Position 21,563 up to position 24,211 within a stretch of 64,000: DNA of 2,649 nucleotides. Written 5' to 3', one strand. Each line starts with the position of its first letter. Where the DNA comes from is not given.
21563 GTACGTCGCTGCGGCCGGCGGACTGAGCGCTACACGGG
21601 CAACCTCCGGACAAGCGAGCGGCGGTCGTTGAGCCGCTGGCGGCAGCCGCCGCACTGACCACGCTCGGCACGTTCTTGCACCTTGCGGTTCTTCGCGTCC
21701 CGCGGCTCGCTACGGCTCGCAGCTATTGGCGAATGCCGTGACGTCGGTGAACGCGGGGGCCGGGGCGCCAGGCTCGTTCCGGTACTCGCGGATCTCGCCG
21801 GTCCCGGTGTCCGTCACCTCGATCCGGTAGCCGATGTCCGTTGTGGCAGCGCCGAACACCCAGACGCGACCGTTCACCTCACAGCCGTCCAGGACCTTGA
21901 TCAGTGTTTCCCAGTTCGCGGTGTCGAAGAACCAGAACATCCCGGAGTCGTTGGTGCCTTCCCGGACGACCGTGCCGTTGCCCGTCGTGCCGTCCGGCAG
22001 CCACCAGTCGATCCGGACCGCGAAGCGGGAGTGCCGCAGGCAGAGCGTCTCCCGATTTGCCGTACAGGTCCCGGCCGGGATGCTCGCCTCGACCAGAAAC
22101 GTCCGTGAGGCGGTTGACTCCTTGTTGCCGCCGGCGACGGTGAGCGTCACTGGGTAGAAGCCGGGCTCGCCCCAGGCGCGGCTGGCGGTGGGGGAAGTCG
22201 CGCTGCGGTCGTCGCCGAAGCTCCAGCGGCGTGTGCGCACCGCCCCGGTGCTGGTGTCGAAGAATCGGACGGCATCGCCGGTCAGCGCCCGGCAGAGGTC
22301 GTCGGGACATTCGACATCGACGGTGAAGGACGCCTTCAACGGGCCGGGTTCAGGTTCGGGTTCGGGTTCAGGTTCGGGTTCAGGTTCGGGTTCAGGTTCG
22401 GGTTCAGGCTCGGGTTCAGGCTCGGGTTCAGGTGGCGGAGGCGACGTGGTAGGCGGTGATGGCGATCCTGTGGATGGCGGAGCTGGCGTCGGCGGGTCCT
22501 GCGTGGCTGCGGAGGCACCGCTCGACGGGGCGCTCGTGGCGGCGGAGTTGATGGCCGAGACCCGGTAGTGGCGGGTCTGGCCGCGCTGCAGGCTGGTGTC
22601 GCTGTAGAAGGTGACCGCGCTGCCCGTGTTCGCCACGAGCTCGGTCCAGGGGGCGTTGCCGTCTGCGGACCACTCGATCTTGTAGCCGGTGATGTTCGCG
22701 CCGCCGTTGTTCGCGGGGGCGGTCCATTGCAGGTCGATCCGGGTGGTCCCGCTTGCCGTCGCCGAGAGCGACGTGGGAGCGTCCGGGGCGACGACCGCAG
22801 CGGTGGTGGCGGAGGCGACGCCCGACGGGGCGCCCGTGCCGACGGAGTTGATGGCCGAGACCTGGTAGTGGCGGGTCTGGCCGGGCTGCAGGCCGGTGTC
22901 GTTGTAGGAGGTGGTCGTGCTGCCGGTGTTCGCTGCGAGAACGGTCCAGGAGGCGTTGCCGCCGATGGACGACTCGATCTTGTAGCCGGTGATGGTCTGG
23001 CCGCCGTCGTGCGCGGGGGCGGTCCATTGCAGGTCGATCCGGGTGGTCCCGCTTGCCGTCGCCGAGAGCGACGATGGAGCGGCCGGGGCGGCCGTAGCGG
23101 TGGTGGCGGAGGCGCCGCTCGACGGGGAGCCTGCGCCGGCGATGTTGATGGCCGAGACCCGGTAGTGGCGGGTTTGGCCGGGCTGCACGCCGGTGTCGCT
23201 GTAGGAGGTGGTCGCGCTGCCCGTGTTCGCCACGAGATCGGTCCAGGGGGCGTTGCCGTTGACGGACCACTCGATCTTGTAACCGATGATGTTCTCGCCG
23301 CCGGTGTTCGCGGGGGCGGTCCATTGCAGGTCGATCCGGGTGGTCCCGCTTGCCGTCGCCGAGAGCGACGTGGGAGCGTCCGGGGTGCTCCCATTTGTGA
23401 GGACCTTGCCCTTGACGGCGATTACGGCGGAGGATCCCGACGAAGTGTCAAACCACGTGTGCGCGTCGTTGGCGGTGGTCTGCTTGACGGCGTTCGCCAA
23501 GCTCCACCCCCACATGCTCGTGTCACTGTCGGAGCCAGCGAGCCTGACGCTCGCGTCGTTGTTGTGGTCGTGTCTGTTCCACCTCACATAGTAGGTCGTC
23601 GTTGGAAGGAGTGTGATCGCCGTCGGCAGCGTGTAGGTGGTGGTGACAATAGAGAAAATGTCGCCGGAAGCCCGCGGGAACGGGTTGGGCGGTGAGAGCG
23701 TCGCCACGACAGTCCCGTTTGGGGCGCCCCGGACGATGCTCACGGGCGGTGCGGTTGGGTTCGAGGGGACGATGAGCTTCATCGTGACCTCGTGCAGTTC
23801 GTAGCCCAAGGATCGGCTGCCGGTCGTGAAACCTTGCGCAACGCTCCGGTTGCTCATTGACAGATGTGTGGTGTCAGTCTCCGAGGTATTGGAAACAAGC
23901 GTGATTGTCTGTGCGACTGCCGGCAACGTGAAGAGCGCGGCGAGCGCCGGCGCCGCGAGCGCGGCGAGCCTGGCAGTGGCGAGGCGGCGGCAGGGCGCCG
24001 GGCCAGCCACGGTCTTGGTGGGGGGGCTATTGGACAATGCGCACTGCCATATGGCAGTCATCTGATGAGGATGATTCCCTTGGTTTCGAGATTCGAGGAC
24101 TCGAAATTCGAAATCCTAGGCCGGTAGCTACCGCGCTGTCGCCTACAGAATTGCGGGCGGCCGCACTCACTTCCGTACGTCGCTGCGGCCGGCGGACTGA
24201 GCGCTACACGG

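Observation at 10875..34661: Six-gene, same-strand array of secreted FN3 / PKD / Cys-rich-CTD paralogs (~24 kb, ~40 FN3 modules)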

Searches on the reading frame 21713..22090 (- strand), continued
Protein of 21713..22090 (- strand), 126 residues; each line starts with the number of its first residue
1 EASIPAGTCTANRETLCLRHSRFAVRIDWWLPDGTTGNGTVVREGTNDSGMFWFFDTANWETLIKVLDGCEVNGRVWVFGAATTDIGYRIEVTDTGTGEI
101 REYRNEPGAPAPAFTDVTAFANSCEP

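Call 56: search_protein_families(library=pfam, proteins=[P0090, P0094, P0150, P0155, P0239, P0083, P0086, P0089, P0187, P0199], max_evalue=0.01)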
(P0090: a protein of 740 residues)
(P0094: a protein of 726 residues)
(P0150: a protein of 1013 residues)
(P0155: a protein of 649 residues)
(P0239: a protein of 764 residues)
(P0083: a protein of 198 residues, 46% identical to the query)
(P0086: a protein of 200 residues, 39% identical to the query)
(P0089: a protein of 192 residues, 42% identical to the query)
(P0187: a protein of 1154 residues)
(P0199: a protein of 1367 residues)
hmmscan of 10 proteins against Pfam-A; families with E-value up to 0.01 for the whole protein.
P0090 (740 aa): 2 families
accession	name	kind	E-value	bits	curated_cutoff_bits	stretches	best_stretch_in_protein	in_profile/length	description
PF13688.12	Reprolysin_5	-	0.0011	19.6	27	1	5-23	144-162/196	Metallo-peptidase family M12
PF13583.11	Reprolysin_4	-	0.0023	18.1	22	1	5-31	138-155/203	Metallo-peptidase family M12B Reprolysin-like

P0094 (726 aa): 3 families
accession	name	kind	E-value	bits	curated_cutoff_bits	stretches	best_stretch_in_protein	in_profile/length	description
PF18911.6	PKD_4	-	3.3e-41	139.7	27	3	276-349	7-78/85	PKD domain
PF00801.26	PKD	-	9.3e-30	102.9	23.5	3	190-248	7-66/80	PKD domain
PF16820.11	PKD_3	-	0.0021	18.3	26.3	0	207-247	31-66/68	PKD-like domain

P0150 (1013 aa): 0 families

P0155 (649 aa): 2 families
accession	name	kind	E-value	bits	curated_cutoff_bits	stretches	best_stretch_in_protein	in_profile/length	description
PF01551.29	Peptidase_M23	-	2.3e-18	66.6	28.7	1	146-240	14-96/96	Peptidase family M23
PF01835.25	MG2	-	8.1e-05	23.4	32.8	1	290-375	9-96/96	MG2 domain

P0239 (764 aa): 2 families
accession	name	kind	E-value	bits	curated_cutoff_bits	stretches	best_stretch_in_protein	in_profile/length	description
PF03283.19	PAE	-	9.1e-25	87.9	26.6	1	97-396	21-255/355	Pectinacetylesterase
PF12142.13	PPO1_DWL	-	0.0031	17.6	20.8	0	691-708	12-29/52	Polyphenol oxidase middle domain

P0083 (198 aa): 1 family
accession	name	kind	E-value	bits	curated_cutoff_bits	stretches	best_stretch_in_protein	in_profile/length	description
PF03160.20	Calx-beta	-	1.2e-12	48.3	27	1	1-79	41-119/119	Calx-beta domain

P0086 (200 aa): 0 families

P0089 (192 aa): 0 families

P0187 (1154 aa): 15 families
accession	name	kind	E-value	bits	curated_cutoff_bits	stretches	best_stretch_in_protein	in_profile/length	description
PF10282.15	Lactonase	-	8.3e-56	190.1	21.7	4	540-641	239-336/344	Lactonase, 7-bladed beta-propeller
PF15702.11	HPS6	-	1.3e-21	77.3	27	0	388-424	31-71/378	Hermansky-Pudlak syndrome 6 protein N-terminal domain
PF00652.28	Ricin_B_lectin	-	3.4e-18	66.5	29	2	950-1036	3-86/126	Ricin-type beta-trefoil lectin domain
PF07676.18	PD40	-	2.5e-14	53.2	20.9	0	439-459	10-30/38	WD40-like Beta Propeller Repeat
PF14200.12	RicinB_lectin_2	-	2.8e-13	50.8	25.6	1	996-1048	16-73/89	Ricin-type beta-trefoil lectin domain-like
PF08450.18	SGL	-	4.1e-13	49.9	26.3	0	489-575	131-213/246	SMP-30/Gluconolactonase/LRE-like region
PF21510.3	PirA-like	-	4.9e-10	40.1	27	0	477-510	39-72/95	PirA-like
PF01731.26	Arylesterase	-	1.2e-09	38.7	21.3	0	435-456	51-72/86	Arylesterase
PF23393.2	Beta-prop_WDR90_POC16_2nd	-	5.3e-09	36.1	60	0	391-453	83-143/291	WDR90/POC16, second beta-propeller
PF23414.1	Beta-prop_EML_2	-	1.2e-06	28.6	90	0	387-457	40-101/266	Echinoderm microtubule-associated protein second beta-propeller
PF00400.38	WD40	-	1.5e-06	29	27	0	548-563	15-30/39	WD domain, G-beta repeat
PF25174.1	Beta-prop_THOC3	-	2.5e-06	27.2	305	0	548-661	92-190/272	THOC3 beta-propeller domain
PF13449.12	Phytase-like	-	0.0013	19.2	27.6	0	381-459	60-145/284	Esterase-like activity of phytase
PF13360.13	PQQ_2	-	0.0013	18.9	27.6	0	54-178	31-147/233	Outer membrane protein assembly factor BamB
PF20410.3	X-Tfes_XVIPCD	-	0.0063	17.5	24.9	0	381-411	45-76/101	X-Tfes, XVIPCD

P0199 (1367 aa): 4 families
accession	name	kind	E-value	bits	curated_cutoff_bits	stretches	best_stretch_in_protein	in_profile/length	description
PF13385.13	Laminin_G_3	-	4.7e-14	53.2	27.6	1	1215-1360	15-151/151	Concanavalin A-like lectin/glucanases superfamily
PF07675.18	Cleaved_Adhesin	-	5.2e-05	23.7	21.4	1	109-211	2-104/174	Cleaved Adhesin Domain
PF02369.22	Big_1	-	0.00024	21.6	34.9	1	581-642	14-79/93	Bacterial Ig-like domain (group 1)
PF20773.4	InhA-like_MAM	-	0.003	17.5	26.9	0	162-213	44-93/191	Immune inhibitor A-like, MAM domain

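Call 81: list_cluster_members(proteins=[P0160, P0170, P0181, P0191, P0200, P0210, P0221, P0233, P0125, P0141])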
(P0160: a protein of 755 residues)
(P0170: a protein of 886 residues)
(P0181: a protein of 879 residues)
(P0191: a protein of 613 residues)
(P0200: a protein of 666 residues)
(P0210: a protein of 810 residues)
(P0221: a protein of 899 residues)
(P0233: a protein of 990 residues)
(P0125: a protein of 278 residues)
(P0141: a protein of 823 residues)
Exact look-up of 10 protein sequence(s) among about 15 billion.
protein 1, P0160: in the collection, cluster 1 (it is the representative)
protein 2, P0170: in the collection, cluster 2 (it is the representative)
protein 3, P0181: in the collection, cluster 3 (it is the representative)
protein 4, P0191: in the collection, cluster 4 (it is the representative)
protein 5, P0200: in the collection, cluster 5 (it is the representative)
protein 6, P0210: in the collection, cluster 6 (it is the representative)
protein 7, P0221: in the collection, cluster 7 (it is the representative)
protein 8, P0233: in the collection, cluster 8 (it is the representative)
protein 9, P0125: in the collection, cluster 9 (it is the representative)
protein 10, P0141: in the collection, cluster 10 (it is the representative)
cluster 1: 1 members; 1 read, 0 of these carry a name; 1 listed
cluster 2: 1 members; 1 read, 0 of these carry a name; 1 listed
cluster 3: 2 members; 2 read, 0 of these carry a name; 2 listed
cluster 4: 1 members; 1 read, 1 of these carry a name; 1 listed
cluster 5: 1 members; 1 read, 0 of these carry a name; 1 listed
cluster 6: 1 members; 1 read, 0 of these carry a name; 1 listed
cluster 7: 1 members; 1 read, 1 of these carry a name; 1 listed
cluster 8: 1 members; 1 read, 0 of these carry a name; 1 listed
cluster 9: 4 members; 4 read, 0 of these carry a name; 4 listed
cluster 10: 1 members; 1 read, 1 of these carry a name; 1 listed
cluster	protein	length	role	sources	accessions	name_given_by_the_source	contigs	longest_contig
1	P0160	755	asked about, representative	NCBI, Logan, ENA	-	-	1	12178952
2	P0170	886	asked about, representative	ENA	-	-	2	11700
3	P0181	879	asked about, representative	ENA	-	-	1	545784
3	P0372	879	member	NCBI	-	-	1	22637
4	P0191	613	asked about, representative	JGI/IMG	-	hypothetical protein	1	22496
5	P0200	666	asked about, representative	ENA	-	-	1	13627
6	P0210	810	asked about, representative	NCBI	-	-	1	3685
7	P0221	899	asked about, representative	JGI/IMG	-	hypothetical protein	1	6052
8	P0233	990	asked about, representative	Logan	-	-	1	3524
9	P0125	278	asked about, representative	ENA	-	-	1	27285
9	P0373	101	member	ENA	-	-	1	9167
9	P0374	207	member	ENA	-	-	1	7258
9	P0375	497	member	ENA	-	-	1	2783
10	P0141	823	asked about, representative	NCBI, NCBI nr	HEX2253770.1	MAG TPA: hypothetical protein VHQ65_10935 [Thermoanaerobaculia bacterium] | hypothetical protein [Thermoanaerobaculia bacterium]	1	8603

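Call 101: search_protein_families(library=pfam, proteins=[window:21713-22090:-], max_evalue=10)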
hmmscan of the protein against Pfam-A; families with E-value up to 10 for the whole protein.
window:21713-22090:- (126 aa): 0 families

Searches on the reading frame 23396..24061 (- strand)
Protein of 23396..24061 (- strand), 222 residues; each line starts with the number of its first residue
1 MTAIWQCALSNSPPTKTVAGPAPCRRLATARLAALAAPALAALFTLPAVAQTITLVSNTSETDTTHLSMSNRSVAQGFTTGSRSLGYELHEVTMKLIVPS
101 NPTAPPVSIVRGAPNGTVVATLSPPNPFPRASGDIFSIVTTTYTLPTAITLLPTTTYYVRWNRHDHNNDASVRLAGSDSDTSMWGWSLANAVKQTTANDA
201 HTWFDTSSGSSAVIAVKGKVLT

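Call 67: find_related_loci(query=window:23396-24061:-, collection=metagenome_contigs, flank=10000)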
Query window:23396-24061:- (222 aa) in metagenome_contigs; peptide patterns used: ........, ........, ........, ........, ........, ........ (x = any residue, [..] = any of these).
186 stretches matched a pattern, but none encodes a relative of the query by tblastn (E <= 1e-3).
